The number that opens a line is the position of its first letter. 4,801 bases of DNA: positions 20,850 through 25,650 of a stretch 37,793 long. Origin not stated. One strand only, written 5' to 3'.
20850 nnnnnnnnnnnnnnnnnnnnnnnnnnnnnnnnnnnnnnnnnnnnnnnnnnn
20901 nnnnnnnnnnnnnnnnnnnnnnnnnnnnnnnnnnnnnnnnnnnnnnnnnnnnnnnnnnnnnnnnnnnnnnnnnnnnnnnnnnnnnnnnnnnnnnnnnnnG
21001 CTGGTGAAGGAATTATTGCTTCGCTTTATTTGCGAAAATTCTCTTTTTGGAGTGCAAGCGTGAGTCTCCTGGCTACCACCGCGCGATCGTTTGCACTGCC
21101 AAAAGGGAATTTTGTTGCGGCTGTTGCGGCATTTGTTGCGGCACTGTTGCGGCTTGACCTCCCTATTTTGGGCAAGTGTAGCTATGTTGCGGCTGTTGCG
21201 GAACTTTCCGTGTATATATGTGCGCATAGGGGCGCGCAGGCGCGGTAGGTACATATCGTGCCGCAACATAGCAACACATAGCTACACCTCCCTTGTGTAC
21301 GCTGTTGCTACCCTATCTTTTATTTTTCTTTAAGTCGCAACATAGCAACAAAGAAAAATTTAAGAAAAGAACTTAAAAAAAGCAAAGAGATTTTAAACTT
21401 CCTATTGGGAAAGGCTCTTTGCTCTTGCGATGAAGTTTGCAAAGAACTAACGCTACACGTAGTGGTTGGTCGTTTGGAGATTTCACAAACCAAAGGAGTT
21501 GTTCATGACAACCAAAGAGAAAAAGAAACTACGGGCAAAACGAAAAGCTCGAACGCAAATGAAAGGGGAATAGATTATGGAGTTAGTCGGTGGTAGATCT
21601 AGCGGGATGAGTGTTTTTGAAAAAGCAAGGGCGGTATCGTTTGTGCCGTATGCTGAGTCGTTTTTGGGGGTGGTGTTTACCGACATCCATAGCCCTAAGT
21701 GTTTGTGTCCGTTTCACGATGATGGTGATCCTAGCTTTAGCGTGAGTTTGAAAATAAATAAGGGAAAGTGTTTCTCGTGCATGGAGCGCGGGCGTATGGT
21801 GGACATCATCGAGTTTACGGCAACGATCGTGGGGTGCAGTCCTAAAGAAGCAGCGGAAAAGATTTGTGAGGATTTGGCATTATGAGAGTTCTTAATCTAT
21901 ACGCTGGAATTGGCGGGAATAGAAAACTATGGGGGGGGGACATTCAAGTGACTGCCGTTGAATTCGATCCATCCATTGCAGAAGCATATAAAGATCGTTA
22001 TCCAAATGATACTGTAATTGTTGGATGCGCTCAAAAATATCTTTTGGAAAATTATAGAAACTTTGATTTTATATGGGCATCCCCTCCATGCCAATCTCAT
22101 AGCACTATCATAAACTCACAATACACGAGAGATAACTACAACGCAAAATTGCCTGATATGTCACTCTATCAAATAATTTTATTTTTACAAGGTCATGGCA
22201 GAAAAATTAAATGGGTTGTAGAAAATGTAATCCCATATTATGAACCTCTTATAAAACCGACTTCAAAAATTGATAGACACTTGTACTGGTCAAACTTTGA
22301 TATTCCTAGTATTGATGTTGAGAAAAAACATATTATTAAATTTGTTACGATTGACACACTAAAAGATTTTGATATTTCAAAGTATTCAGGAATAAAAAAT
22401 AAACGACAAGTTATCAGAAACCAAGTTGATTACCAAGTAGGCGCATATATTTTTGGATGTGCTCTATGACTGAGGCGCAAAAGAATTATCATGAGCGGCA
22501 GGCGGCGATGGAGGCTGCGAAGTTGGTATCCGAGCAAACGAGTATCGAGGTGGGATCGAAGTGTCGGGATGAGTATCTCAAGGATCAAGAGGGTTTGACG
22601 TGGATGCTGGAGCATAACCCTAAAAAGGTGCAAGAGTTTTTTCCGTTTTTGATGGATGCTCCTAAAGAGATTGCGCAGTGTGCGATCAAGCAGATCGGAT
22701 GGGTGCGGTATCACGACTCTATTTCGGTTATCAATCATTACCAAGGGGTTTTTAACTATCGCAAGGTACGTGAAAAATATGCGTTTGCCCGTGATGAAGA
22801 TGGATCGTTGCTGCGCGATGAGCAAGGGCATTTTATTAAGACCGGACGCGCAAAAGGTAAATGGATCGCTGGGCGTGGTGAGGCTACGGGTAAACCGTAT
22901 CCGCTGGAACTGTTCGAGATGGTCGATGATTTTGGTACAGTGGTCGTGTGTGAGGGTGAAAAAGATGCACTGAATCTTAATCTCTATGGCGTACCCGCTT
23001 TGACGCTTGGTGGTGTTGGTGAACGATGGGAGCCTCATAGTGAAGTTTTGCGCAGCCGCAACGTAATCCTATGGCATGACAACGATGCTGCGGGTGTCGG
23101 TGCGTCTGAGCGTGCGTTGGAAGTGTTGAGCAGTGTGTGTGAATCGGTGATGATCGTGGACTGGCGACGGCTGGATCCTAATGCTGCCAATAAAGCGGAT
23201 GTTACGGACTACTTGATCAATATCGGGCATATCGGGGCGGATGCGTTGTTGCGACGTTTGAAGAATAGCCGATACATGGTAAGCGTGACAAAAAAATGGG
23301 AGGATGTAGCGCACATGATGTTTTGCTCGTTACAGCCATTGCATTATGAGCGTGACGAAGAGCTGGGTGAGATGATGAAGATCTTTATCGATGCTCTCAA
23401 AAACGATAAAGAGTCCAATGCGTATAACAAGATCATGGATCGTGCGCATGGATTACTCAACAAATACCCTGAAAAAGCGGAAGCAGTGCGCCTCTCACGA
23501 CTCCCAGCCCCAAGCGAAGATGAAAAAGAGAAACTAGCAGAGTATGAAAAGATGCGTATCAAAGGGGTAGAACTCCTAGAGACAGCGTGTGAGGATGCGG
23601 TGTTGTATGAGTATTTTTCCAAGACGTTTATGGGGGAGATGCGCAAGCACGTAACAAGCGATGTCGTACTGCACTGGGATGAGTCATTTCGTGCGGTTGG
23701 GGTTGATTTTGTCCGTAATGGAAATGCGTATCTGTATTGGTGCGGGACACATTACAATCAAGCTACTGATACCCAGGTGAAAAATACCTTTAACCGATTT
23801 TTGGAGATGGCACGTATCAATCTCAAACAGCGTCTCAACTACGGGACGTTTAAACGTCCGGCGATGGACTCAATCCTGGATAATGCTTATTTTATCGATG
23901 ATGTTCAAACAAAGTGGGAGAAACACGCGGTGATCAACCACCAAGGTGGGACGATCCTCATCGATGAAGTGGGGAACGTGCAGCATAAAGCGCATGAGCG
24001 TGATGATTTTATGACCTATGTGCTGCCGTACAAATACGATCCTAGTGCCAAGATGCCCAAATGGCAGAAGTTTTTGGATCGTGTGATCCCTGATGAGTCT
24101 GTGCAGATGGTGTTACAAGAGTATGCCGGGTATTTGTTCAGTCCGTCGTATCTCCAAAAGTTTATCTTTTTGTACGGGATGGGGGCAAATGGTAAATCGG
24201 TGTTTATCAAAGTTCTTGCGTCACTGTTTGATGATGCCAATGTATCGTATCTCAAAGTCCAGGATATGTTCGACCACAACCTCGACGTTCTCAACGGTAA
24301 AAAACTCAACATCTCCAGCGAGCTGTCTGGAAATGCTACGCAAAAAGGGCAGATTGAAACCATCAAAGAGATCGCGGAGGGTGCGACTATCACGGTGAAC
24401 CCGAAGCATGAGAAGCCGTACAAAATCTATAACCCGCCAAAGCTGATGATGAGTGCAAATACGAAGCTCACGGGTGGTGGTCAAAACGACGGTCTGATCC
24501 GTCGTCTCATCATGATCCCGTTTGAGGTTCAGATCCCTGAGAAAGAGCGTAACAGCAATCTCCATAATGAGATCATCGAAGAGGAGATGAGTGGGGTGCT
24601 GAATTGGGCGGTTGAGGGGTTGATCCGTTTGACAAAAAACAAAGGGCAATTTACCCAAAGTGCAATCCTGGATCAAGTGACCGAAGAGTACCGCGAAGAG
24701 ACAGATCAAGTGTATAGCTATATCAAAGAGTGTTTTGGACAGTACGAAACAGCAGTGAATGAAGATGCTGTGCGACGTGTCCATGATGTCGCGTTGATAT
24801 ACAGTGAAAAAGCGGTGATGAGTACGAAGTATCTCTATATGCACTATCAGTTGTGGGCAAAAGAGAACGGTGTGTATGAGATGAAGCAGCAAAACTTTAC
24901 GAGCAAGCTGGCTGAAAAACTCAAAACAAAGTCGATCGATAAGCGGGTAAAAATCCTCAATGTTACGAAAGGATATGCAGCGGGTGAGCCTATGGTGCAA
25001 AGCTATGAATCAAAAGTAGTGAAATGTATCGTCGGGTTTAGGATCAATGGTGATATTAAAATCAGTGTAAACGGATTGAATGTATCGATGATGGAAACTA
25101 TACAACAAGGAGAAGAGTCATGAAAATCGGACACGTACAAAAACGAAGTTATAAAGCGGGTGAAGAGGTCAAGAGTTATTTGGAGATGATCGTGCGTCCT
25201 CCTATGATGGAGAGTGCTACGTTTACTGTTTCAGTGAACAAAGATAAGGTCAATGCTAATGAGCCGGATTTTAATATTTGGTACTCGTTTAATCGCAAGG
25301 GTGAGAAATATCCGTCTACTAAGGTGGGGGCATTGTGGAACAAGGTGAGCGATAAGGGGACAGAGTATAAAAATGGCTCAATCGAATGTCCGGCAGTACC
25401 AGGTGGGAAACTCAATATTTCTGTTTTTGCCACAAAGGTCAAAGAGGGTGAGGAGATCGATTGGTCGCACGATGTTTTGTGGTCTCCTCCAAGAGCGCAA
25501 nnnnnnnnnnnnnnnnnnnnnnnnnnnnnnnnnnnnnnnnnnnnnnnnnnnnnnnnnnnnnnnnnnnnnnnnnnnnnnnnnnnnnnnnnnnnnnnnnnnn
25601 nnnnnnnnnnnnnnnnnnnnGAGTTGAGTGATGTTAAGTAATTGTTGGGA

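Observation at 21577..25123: Primase split by an inserted, unusually small C5-cytosine methyltransferase gene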

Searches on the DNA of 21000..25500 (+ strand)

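Call 5: search_dna_similar(query=window:21000-25500:+, collection=phages, mode=near, max_rows=30)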
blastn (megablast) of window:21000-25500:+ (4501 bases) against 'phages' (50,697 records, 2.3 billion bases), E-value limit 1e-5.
No match.
